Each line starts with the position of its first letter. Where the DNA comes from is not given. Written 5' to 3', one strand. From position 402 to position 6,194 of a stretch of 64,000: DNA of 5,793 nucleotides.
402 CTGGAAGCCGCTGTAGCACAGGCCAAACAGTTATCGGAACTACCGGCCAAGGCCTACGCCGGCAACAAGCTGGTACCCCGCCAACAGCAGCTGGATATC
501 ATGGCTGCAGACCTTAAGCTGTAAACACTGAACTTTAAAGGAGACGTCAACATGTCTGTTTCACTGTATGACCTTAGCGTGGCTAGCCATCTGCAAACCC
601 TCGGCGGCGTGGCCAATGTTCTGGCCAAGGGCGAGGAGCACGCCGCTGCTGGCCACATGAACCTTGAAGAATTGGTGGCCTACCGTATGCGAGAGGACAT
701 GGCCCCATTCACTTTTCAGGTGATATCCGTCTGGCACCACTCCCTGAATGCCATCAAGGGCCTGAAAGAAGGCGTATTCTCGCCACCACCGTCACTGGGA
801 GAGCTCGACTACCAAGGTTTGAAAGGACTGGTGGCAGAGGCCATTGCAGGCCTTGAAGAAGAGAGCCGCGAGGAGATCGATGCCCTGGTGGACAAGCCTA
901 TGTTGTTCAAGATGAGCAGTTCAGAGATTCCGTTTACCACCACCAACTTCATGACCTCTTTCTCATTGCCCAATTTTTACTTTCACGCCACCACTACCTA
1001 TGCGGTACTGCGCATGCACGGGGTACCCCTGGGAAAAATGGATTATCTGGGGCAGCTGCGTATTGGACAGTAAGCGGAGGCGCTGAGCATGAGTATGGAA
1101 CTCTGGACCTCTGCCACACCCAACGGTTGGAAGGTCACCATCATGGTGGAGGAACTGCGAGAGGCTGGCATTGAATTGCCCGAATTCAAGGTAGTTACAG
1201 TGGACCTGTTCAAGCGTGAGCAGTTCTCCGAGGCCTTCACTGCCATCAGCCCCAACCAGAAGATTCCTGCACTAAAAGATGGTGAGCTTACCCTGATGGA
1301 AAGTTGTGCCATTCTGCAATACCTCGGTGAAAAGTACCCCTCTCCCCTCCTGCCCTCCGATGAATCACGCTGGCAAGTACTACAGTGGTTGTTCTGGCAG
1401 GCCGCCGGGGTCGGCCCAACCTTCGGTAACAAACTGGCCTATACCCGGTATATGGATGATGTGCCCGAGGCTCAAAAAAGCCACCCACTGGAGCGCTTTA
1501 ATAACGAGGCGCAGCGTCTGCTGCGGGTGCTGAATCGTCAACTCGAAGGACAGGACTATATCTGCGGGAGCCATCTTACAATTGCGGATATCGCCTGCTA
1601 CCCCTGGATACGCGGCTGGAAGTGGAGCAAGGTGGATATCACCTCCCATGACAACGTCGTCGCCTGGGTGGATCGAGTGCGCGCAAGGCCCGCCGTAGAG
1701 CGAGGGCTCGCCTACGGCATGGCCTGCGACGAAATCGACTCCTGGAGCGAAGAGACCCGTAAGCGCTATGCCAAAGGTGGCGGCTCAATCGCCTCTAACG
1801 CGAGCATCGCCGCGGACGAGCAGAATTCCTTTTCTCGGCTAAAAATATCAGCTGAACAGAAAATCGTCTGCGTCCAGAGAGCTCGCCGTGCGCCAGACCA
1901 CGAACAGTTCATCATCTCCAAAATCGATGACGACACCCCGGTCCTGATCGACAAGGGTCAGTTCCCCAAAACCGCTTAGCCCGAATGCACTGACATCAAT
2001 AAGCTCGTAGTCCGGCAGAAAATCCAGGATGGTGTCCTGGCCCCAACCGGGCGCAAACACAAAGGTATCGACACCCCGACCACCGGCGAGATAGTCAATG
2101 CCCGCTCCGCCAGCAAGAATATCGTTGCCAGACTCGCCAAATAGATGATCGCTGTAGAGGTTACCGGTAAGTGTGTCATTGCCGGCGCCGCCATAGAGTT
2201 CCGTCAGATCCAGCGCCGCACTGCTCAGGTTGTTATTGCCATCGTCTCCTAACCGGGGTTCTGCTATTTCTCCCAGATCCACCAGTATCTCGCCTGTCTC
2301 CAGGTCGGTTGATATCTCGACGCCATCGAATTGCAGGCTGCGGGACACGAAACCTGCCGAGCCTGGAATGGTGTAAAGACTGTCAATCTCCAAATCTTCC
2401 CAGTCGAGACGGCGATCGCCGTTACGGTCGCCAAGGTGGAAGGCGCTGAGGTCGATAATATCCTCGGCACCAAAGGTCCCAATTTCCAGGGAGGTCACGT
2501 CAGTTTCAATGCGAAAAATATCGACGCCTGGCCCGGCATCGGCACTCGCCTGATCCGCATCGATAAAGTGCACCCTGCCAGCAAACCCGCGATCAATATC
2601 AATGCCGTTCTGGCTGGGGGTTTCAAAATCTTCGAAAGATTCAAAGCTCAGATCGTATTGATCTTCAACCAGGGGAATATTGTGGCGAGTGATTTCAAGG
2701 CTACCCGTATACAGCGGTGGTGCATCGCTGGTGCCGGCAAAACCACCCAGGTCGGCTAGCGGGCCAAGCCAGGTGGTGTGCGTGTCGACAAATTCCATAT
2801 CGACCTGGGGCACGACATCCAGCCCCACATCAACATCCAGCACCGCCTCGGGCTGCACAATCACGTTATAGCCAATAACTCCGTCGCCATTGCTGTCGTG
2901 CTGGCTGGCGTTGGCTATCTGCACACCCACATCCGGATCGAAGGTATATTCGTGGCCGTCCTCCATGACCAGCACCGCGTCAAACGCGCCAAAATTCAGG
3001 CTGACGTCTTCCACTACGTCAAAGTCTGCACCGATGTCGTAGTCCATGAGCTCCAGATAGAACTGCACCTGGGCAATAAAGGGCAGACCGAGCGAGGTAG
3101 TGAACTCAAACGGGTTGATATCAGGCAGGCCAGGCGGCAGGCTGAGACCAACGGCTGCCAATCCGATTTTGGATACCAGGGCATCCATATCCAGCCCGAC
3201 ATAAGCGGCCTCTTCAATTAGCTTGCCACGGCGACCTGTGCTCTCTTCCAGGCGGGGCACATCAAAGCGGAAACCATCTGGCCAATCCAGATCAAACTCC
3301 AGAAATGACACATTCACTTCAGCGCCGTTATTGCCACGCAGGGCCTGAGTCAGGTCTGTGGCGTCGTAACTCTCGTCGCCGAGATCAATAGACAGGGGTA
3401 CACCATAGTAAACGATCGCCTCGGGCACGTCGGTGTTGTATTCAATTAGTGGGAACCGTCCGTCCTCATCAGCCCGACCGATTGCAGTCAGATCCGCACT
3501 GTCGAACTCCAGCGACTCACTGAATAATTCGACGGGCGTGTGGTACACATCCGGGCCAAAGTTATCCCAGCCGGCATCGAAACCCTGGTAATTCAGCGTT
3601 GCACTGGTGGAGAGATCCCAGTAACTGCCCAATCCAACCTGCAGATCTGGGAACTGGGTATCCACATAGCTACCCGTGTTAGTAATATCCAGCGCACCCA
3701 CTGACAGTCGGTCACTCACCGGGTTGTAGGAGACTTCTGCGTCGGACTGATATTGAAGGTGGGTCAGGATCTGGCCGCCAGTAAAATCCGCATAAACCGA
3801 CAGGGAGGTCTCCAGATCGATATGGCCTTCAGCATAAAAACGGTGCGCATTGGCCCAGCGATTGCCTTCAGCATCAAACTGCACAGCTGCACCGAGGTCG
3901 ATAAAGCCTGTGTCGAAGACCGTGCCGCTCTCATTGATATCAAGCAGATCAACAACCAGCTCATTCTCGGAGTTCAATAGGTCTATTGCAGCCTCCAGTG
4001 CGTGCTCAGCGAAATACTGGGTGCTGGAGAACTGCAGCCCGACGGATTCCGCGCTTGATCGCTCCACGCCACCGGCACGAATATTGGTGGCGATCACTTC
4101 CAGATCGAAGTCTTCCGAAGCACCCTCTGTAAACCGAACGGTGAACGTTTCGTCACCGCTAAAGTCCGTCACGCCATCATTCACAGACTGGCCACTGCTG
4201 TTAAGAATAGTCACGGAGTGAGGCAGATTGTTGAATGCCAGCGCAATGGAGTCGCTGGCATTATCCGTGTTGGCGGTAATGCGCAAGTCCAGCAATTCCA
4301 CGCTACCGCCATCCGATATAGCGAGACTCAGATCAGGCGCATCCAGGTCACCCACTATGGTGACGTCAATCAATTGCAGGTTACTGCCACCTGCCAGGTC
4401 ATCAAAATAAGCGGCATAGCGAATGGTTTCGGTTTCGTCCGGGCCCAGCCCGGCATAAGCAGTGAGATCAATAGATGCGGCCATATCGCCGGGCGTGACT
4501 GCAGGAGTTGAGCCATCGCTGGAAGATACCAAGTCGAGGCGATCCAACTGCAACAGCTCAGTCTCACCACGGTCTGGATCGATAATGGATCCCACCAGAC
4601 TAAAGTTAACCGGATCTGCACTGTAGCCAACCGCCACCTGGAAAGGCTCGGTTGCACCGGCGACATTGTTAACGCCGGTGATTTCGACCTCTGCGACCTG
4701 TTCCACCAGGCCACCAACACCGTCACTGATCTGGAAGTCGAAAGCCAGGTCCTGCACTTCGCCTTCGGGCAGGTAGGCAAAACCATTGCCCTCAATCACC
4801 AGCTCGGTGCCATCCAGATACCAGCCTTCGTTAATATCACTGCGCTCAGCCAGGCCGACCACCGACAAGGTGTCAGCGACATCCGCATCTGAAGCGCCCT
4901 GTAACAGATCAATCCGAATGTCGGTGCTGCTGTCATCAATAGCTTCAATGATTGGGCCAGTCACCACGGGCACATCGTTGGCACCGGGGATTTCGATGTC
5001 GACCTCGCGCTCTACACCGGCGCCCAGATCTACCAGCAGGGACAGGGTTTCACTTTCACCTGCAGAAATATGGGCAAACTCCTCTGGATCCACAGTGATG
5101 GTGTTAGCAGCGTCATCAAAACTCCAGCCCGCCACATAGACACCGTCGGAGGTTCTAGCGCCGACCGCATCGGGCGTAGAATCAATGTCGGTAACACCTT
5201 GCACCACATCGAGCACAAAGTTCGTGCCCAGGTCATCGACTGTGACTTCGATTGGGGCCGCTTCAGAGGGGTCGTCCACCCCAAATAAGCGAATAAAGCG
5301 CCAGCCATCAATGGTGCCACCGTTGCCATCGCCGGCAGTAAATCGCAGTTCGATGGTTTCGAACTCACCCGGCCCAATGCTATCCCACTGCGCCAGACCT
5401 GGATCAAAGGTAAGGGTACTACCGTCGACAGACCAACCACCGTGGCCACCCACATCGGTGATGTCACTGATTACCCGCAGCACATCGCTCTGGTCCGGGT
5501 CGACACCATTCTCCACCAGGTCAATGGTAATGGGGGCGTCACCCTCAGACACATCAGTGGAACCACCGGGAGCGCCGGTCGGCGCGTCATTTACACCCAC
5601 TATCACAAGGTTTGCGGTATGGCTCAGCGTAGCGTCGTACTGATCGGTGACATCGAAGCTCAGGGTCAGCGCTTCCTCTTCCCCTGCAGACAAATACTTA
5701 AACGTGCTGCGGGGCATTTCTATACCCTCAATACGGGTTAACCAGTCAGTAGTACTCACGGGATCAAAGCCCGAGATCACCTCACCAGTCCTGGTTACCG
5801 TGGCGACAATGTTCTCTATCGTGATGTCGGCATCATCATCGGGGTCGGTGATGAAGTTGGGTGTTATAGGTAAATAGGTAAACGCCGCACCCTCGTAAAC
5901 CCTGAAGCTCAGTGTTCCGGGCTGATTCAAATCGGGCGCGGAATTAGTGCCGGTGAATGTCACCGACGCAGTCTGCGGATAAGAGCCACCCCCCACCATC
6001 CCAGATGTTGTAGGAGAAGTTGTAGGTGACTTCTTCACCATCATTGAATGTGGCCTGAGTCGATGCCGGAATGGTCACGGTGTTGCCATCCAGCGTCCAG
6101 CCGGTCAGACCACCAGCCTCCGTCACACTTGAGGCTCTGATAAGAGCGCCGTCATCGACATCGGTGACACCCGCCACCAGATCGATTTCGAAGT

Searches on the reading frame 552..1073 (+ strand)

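Call 38: search_protein_families(library=pfam, proteins=[window:552-1073:+])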
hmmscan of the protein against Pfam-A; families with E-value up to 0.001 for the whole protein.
window:552-1073:+ (173 aa): 1 family
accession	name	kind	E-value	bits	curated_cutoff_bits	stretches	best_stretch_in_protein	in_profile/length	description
PF09351.15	DUF1993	-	8.6e-40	136.8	23.4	1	5-166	1-161/161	Domain of unknown function (DUF1993)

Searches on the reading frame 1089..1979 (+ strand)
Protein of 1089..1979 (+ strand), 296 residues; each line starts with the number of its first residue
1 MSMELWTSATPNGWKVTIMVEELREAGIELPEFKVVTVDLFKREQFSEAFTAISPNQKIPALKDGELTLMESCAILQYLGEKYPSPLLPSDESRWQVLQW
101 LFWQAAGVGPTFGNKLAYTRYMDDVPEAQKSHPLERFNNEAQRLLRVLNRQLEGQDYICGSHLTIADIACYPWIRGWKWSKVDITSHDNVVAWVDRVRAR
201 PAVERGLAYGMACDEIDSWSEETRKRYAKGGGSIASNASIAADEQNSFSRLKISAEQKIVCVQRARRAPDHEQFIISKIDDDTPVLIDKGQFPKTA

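Call 28: find_encoding_contigs(protein=window:1089-1979:+, flank=10000, max_places=10)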
Protein window:1089-1979:+ (296 aa): no gene with exactly this product is on record in the collection.

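Call 58: search_protein_families(library=pfam, proteins=[window:1089-1979:+], max_evalue=1)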
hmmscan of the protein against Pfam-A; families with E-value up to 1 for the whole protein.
window:1089-1979:+ (296 aa): 10 families
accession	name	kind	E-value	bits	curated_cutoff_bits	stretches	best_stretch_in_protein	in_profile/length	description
PF02798.26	GST_N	-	9.2e-12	45.6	20.9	1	1-80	1-75/76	Glutathione S-transferase, N-terminal domain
PF13417.12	GST_N_3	-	6e-10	39.7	22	1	11-86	8-74/75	Glutathione S-transferase, N-terminal domain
PF14497.11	GST_C_3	-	1.7e-09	38.3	21.6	1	125-204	16-98/104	Glutathione S-transferase, C-terminal domain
PF00043.30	GST_C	-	6.4e-09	36.4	20.7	1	138-201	28-93/93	Glutathione S-transferase, C-terminal domain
PF13410.11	GST_C_2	-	5.5e-08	33.2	24.9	1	135-196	5-69/69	Glutathione S-transferase, C-terminal domain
PF13409.12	GST_N_2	-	2.3e-07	31.7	25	1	13-81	5-69/70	Glutathione S-transferase, N-terminal domain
PF21972.1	Arc1p_N_like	-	0.0057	17.4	27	1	140-198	16-78/81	Nuclear-export cofactor Arc1p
PF17171.9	GST_C_6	-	0.034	14.3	28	1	141-197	1-64/64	Glutathione S-transferase, C-terminal domain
PF04399.18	Glutaredoxin2_C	-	0.099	12.9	32.8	1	138-203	60-123/130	Glutaredoxin 2, C terminal domain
PF10568.15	Tom37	-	0.21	12.4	25.1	1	51-83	23-56/124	Outer mitochondrial membrane transport complex protein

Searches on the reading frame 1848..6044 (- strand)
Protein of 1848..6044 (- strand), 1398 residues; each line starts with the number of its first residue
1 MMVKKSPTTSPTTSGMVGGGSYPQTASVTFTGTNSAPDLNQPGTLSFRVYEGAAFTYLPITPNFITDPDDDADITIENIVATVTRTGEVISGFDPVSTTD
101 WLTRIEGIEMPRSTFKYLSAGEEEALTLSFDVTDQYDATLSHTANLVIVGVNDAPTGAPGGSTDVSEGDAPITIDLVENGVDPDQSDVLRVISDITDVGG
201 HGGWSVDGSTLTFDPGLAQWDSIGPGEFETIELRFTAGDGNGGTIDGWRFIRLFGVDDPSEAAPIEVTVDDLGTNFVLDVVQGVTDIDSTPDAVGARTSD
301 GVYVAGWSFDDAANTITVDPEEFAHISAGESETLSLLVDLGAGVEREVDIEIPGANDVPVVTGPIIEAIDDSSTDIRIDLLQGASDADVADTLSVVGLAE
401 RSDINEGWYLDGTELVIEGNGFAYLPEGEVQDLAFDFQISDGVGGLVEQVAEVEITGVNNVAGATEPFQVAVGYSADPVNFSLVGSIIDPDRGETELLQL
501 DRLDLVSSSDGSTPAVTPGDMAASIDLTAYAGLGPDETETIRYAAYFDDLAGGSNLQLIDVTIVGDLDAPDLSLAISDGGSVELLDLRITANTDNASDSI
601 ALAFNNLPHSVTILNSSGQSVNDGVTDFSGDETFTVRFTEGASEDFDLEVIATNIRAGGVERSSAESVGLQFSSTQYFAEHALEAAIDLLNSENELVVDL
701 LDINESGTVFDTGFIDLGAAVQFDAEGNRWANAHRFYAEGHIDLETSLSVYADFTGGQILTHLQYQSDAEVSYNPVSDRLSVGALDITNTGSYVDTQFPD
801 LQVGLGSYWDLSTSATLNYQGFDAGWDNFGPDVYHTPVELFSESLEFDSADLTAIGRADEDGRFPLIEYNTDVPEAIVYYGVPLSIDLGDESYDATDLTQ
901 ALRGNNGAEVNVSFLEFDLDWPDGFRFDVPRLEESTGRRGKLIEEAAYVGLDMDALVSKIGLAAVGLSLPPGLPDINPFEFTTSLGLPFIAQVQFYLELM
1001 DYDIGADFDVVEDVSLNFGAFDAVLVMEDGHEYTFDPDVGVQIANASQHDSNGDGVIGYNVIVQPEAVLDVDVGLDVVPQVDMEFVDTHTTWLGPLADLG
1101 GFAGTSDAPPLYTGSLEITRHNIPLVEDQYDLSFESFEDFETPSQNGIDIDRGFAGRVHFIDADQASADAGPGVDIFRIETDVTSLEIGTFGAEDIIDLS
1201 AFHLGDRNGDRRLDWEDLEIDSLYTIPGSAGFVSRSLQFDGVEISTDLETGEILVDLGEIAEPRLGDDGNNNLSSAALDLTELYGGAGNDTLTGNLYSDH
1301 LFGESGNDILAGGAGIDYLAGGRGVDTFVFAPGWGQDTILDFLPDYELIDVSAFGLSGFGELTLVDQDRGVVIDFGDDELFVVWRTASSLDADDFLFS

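Call 15: search_protein_families(library=pfam, proteins=[window:1848-6044:-], max_evalue=0.01)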
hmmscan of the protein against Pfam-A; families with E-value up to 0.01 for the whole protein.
window:1848-6044:- (1398 aa): 3 families
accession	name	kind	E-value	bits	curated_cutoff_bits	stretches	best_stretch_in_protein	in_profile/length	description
PF00353.25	HemolysinCabind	-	3.2e-10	40.2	23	2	1284-1319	1-36/36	RTX calcium-binding nonapeptide repeat (4 copies)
PF17892.7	Cadherin_5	-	2.9e-07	30.7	26.5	1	356-456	2-98/98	Cadherin-like domain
PF17803.7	Cadherin_4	-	2.8e-05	25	25.1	2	143-208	2-65/71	Bacterial cadherin-like domain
